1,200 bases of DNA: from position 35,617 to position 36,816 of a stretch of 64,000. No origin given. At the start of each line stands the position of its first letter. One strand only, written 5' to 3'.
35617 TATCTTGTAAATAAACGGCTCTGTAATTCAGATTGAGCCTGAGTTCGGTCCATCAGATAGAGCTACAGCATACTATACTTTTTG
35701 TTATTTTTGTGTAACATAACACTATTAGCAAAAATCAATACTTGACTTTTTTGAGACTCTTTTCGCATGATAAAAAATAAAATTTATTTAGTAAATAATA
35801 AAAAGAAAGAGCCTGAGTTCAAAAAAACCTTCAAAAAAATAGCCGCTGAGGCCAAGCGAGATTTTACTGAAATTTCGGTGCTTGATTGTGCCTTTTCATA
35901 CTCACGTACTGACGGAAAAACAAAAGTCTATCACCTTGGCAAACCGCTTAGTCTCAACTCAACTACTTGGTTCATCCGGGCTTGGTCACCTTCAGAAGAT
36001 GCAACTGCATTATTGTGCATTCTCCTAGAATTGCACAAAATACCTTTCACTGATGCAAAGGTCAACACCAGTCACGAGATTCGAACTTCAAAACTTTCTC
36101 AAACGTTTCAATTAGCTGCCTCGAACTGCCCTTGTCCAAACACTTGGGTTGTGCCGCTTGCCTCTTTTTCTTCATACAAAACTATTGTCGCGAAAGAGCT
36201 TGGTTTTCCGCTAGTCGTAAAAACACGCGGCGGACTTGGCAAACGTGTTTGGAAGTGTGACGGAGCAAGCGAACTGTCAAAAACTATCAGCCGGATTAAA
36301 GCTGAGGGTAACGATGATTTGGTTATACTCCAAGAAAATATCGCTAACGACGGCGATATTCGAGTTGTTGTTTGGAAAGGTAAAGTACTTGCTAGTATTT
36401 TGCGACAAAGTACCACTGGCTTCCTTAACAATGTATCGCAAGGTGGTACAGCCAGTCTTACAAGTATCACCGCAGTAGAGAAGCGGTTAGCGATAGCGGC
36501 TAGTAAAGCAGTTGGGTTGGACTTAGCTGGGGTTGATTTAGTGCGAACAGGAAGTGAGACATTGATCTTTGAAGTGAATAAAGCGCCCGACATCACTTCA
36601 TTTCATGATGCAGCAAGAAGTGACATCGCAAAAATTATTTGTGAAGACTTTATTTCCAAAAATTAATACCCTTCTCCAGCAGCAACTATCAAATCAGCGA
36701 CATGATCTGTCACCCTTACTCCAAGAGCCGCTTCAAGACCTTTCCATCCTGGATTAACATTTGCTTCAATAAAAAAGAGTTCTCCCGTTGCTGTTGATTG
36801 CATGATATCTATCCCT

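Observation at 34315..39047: Three consecutive ATP-grasp ligases (one Lal-like, two RimK-like) with adjacent SAM methyltransferase and DsbA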

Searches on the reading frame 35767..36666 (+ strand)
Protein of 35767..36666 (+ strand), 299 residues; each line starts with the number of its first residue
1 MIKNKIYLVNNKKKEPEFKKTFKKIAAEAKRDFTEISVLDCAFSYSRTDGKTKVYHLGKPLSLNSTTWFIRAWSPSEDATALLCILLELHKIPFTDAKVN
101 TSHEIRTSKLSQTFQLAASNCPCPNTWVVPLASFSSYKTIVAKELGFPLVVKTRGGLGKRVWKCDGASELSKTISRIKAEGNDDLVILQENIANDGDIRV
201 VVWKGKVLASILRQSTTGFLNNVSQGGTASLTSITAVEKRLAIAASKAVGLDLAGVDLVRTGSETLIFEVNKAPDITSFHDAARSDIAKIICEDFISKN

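Call 3: search_protein_families(library=pfam, proteins=[window:35767-36666:+], max_evalue=0.01)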
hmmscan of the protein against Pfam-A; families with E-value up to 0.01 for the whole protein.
window:35767-36666:+ (299 aa): 3 families
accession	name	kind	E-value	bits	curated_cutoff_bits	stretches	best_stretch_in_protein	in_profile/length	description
PF08443.16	RimK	-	3.6e-24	85.8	21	1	135-292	29-185/188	RimK-like ATP-grasp domain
PF02955.21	GSH-S_ATP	-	6.2e-05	23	23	1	158-260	44-153/175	Prokaryotic glutathione synthetase, ATP-grasp domain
PF07478.18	Dala_Dala_lig_C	-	0.0098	15.8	24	0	140-279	30-181/204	D-ala D-ala ligase C-terminus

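Call 4: search_protein_families(library=ncbifam, proteins=[window:35767-36666:+], max_evalue=0.01)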
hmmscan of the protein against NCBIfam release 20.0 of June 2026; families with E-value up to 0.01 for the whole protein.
window:35767-36666:+ (299 aa): 12 families
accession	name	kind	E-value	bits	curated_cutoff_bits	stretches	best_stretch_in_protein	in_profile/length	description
TIGR00768.1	rimK_fam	subfamily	7.7e-34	117.3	143.4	1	7-293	3-274/276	RimK family alpha-L-glutamate ligase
NF040720.1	MptN_Meth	equivalog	1.9e-24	86.3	350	1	99-294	90-289/291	tetrahydromethanopterin:alpha-L-glutamate ligase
TIGR02144.1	LysX_arch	equivalog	1.5e-23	83.3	275.6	1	99-294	76-274/281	lysine biosynthesis protein LysX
NF007764.0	PRK10446.1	equivalog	2.2e-18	66.6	331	1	180-292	168-283/300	30S ribosomal protein S6--L-glutamate ligase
TIGR02068.2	cya_phycin_syn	equivalog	1.6e-08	33.1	850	1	221-276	384-448/862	cyanophycin synthetase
TIGR04443.1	F420_CofF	equivalog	1.8e-07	30.5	300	1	137-296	120-279/283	coenzyme gamma-F420-2:alpha-L-glutamate ligase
TIGR04356.1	grasp_GAK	hypoth_equivalog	1.7e-06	27.4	300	1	108-295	99-283/287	GAK system ATP-grasp enzyme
NF010623.0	PRK14016.1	subfamily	4.1e-06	25.2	877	1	222-276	386-449/871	cyanophycin synthetase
NF009110.0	PRK12458.1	subfamily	1.5e-05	24.2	408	1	158-260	181-294/349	glutathione synthetase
NF002378.0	PRK01372.1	subfamily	0.00029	19.6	243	1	86-278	79-275/305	D-alanine--D-alanine ligase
TIGR01205.1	D_ala_D_alaTIGR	subfamily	0.00072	18.6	245.65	1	86-278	85-291/318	D-alanine--D-alanine ligase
NF005525.0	PRK07178.1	equivalog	0.0026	16.5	768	1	141-197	146-207/471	acetyl-CoA carboxylase biotin carboxylase subunit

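Call 11: search_solved_structures(query=window:35767-36666:+, max_evalue=0.01)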
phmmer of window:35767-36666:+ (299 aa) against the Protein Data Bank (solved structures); distinct sequences matched with E-value up to 0.01: 21.
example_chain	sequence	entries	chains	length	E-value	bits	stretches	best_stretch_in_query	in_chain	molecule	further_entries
7qys_A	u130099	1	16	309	6.3e-19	71.4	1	138-298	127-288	Probable alpha-L-glutamate ligase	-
7qyr_A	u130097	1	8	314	6.6e-18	68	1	141-298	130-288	Probable alpha-L-glutamate ligase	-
5zct_A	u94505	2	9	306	2e-14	56.6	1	141-288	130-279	Ribosomal protein S6--L-glutamate ligase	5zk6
4iwx_A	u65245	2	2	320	2.3e-14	56.5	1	141-288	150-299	Ribosomal protein S6 modification protein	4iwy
3vpd_A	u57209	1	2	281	3.6e-08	36.1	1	112-277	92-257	Ribosomal protein S6 modification protein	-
1uc8_A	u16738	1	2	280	6.1e-07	32.1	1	114-277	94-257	lysine biosynthesis enzyme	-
1uc9_A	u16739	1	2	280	7.1e-07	31.9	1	114-277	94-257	lysine biosynthesis enzyme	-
3g8d_A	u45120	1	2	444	0.00021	23.8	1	107-202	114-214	Biotin carboxylase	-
3g8c_A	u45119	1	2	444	0.00021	23.7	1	107-202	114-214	Biotin carboxylase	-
8uxz_C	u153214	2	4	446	0.00021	23.7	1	107-202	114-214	Biotin carboxylase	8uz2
1bnc_A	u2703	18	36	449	0.00021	23.7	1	107-202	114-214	BIOTIN CARBOXYLASE | ACETYL-COA CARBOXYLASE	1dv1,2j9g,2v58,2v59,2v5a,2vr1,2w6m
3rup_A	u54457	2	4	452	0.00022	23.7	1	107-202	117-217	Biotin carboxylase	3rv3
1dv2_A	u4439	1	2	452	0.00022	23.7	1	107-202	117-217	BIOTIN CARBOXYLASE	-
3rv4_A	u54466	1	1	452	0.00022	23.7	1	107-202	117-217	Biotin carboxylase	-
2gpw_A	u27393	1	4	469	0.00023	23.6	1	107-202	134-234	Biotin carboxylase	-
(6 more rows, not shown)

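Call 18: find_homologous_proteins(query=window:35767-36666:+, max_evalue=0.00001)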
Query window:35767-36666:+ (299 aa): 36 proteins with E <= 0.00001 among 2658 candidates.
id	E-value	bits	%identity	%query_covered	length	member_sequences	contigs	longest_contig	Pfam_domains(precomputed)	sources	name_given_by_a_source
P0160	1.5e-184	630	95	100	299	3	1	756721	PF02955.22,PF08443.17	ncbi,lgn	-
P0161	3.1e-121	422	66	98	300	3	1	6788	PF02955.22,PF08443.17,PF02655.20,PF07478.19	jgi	jgi:RimK family alpha-L-glutamate ligase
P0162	2.0e-118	413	66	97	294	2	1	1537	PF02955.22,PF08443.17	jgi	jgi:RimK family alpha-L-glutamate ligase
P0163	1.9e-114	400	63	95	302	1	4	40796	PF02955.22,PF08443.17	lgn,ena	-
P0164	2.3e-110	386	62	98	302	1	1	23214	PF02955.22,PF08443.17,PF07478.19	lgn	-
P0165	5.6e-107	375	58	98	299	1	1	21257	PF02955.22,PF08443.17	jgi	jgi:RimK family alpha-L-glutamate ligase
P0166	1.2e-106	374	58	97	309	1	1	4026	PF02955.22,PF08443.17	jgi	jgi:RimK family alpha-L-glutamate ligase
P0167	2.7e-106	373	59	98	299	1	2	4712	PF02955.22,PF08443.17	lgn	-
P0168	5.9e-105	368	58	98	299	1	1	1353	PF02955.22,PF08443.17,PF07478.19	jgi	jgi:RimK family alpha-L-glutamate ligase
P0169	1.2e-104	367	60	98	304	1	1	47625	PF08443.17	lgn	-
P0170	1.6e-103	364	59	98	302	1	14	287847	PF02955.22,PF14397.12,PF08443.17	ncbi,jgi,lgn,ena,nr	ncbi:hypothetical protein GW937_00995 [Candidatus Kaiserbacteria bacterium]|nr:hypothetical protein 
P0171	4.9e-103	362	56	98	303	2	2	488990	PF02955.22,PF08443.17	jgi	jgi:ribosomal protein S6--L-glutamate ligase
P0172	7.9e-103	361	58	97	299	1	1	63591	PF02955.22,PF08443.17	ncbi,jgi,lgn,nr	ncbi:MAG: hypothetical protein MUF19_01750 [Candidatus Pacebacteria bacterium]|jgi:RimK family alpha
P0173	8.3e-102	358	57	99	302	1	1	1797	PF14397.12,PF08443.17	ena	-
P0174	1.5e-98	347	57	97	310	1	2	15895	PF02955.22,PF08443.17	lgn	-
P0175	2.0e-96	341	55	99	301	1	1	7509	PF02955.22,PF08443.17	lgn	-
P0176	1.5e-95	338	54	96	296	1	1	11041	PF02955.22,PF08443.17,PF07478.19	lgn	-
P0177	2.5e-95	337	54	96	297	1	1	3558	PF02955.22,PF08443.17,PF02655.20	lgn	-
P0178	4.3e-87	310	51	91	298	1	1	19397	PF02955.22,PF08443.17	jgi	jgi:RimK family alpha-L-glutamate ligase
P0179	5.8e-81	290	48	98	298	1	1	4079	PF02955.22,PF08443.17,PF02655.20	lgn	-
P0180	6.8e-74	267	53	86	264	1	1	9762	PF02955.22,PF08443.17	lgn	-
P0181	5.5e-68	247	45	96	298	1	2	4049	PF02955.22,PF08443.17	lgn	-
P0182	8.0e-67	243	42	96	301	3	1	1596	PF02955.22,PF14397.12,PF08443.17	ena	-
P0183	5.2e-59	218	39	99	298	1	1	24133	PF02955.22,PF08443.17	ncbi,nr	ncbi:MAG TPA: hypothetical protein VFS75_03540 [Candidatus Paceibacterota bacterium]|nr:hypothetical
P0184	5.1e-57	211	38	98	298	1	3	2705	PF02955.22,PF08443.17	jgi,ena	-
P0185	8.7e-55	204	41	98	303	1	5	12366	PF02955.22,PF08443.17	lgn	-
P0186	5.9e-54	201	38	96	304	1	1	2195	PF02955.22,PF14397.12,PF08443.17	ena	-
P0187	5.4e-46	175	37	98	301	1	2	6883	PF02955.22,PF08443.17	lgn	-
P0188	9.7e-35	138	35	94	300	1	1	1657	PF02955.22,PF08443.17,PF02655.20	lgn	-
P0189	3.3e-33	133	33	98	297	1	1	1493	PF02955.22,PF14243.12,PF08443.17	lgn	-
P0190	5.4e-32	129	34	92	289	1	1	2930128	PF08443.17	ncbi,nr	ncbi:hypothetical protein KFE80_08565 [bacterium SCSIO 12696]|nr:hypothetical protein KFE80_08565 [b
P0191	4.3e-19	87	34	72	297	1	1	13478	PF18030.8,PF02955.22,PF14397.12,PF02222.28,PF08443.17,PF02655.20,PF07478.19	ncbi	ncbi:MAG: RimK family alpha-L-glutamate ligase [Nanoarchaeota archaeon]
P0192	2.0e-16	78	34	64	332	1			PF18030.8,PF02955.22,PF14397.12,PF08443.17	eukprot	eukprot:TRINITY_DN20007_c0_g1_i1.p1 TRINITY_DN20007_c0_g1~~TRINITY_DN20007_c0_g1_i1.p1 ORF type:comp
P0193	2.3e-14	71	33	63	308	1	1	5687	PF18030.8,PF02955.22,PF08443.17,PF02655.20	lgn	-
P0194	4.2e-12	64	28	72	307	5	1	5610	PF18030.8,PF02955.22,PF14397.12,PF02222.28,PF08443.17,PF02655.20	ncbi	-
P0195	6.0e-11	60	35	55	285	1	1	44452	PF02955.22,PF22626.4,PF02222.28,PF08443.17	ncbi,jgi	jgi:[lysine-biosynthesis-protein LysW]--L-2-aminoadipate ligase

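Call 22: find_encoding_contigs(protein=P0170, flank=8000, max_places=1)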
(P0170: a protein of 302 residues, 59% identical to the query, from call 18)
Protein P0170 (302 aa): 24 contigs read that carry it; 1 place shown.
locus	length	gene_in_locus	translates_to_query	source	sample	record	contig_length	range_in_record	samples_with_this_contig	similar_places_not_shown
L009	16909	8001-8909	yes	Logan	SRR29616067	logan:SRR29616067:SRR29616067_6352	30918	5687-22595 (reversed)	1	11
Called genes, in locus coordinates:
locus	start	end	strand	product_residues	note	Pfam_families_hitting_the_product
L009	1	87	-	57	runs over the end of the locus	-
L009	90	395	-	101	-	-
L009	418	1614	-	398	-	PF00089:Trypsin, PF10459:Peptidase_S46 (faint), PF13365:Trypsin_2, PF13180:PDZ_2, PF17820:PDZ_6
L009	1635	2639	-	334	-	PF02449:Glyco_hydro_42 (faint), PF02836:Glyco_hydro_2_C (weak)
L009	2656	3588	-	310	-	PF00892:EamA (weak)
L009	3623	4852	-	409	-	PF00232:Glyco_hydro_1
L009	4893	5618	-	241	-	PF03104:DNA_pol_B_exo1 (faint), PF13482:RNase_H_2 (weak), PF10108:DNA_pol_B_exo2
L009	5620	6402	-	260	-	-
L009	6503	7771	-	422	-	PF07478:Dala_Dala_lig_C (faint), PF13535:ATP-grasp_4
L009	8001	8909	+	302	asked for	PF08443:RimK, PF02955:GSH-S_ATP (weak), PF14397:ATPgrasp_ST (faint)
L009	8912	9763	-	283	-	PF02655:ATP-grasp_3 (faint), PF02955:GSH-S_ATP, PF08443:RimK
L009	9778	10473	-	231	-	PF13462:Thioredoxin_4, PF01323:DSBA, PF13743:Thioredoxin_5 (faint)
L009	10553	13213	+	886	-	PF00690:Cation_ATPase_N, PF00122:E1-E2_ATPase, PF00702:Hydrolase, PF13246:Cation_ATPase, PF08282:Hydrolase_3 (faint), PF00689:Cation_ATPase_C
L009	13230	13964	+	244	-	PF13489:Methyltransf_23, PF13847:Methyltransf_31, PF08241:Methyltransf_11, PF08242:Methyltransf_12 (weak), PF13649:Methyltransf_25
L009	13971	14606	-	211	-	-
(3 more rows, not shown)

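Call 45: find_encoding_contigs(protein=P0190, flank=7000, max_places=1)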
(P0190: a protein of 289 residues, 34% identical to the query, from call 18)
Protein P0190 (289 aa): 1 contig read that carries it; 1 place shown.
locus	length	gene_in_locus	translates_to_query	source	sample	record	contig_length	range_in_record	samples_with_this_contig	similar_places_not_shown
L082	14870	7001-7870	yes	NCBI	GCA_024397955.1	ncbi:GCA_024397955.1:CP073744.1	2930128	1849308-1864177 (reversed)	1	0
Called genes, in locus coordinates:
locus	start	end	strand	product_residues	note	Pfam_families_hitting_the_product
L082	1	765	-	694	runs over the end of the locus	PF17191:RecG_wedge, PF01336:tRNA_anti-codon, PF00176:SNF2-rel_dom (weak), PF00270:DEAD, PF04851:ResIII, PF00271:Helicase_C, PF19833:RecG_dom3_C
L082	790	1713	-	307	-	PF00126:HTH_1, PF03466:LysR_substrate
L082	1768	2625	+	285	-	PF01370:Epimerase, PF04321:RmlD_sub_bind (weak), PF13460:NAD_binding_10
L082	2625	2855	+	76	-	-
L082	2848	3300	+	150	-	PF13527:Acetyltransf_9 (faint), PF00583:Acetyltransf_1, PF13673:Acetyltransf_10 (weak), PF13508:Acetyltransf_7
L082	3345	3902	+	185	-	PF13590:DUF4136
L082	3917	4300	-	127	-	PF01042:Ribonuc_L-PSP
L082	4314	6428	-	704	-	PF13328:HD_4, PF01966:HD, PF04607:RelA_SpoT, PF02824:TGS, PF19296:RelA_AH (weak), PF28438:RelA_RIS, PF13291:ACT_4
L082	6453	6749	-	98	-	PF01192:RNA_pol_Rpb6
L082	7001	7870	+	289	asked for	PF08443:RimK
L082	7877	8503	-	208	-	PF00625:Guanylate_kin, PF13671:AAA_33 (faint)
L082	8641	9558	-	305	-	PF00753:Lactamase_B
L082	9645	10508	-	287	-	PF03755:YicC-like_N, PF08340:YicC-like_C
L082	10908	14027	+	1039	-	PF07715:Plug, PF00593:TonB_dep_Rec_b-barrel, PF14905:OMP_b-brl_3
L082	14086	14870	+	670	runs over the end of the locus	PF26550:Tricorn_2nd (faint), PF07676:PD40 (faint), PF00930:DPPIV_N (weak), PF26549:Tricorn_N, PF20434:BD-FAE (faint), PF00326:Peptidase_S9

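Call 62: list_cluster_members(proteins=[P0001, window:35767-36666:+, window:36663-37523:-])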
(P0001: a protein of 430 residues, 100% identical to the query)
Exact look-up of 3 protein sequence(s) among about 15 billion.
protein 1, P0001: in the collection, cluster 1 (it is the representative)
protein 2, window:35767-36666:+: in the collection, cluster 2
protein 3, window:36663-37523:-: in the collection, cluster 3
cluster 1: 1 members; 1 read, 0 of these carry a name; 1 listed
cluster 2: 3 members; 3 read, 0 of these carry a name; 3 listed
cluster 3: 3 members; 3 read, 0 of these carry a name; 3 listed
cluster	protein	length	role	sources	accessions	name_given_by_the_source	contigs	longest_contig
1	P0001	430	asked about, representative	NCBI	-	-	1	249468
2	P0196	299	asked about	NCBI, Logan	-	-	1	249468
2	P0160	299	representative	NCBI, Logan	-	-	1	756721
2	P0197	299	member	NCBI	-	-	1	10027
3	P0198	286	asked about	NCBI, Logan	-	-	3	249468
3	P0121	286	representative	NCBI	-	-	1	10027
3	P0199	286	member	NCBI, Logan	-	-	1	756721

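Call 79: search_solved_structures(query=window:35767-36666:+, max_evalue=1e-12, show_alignments=2)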
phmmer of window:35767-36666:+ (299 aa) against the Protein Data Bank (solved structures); distinct sequences matched with E-value up to 1e-12: 4.
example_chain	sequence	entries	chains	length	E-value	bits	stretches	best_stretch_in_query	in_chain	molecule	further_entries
7qys_A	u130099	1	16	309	6.3e-19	71.4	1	138-298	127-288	Probable alpha-L-glutamate ligase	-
7qyr_A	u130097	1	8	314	6.6e-18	68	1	141-298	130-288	Probable alpha-L-glutamate ligase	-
5zct_A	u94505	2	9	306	2e-14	56.6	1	141-288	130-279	Ribosomal protein S6--L-glutamate ligase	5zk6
4iwx_A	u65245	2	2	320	2.3e-14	56.5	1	141-288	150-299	Ribosomal protein S6 modification protein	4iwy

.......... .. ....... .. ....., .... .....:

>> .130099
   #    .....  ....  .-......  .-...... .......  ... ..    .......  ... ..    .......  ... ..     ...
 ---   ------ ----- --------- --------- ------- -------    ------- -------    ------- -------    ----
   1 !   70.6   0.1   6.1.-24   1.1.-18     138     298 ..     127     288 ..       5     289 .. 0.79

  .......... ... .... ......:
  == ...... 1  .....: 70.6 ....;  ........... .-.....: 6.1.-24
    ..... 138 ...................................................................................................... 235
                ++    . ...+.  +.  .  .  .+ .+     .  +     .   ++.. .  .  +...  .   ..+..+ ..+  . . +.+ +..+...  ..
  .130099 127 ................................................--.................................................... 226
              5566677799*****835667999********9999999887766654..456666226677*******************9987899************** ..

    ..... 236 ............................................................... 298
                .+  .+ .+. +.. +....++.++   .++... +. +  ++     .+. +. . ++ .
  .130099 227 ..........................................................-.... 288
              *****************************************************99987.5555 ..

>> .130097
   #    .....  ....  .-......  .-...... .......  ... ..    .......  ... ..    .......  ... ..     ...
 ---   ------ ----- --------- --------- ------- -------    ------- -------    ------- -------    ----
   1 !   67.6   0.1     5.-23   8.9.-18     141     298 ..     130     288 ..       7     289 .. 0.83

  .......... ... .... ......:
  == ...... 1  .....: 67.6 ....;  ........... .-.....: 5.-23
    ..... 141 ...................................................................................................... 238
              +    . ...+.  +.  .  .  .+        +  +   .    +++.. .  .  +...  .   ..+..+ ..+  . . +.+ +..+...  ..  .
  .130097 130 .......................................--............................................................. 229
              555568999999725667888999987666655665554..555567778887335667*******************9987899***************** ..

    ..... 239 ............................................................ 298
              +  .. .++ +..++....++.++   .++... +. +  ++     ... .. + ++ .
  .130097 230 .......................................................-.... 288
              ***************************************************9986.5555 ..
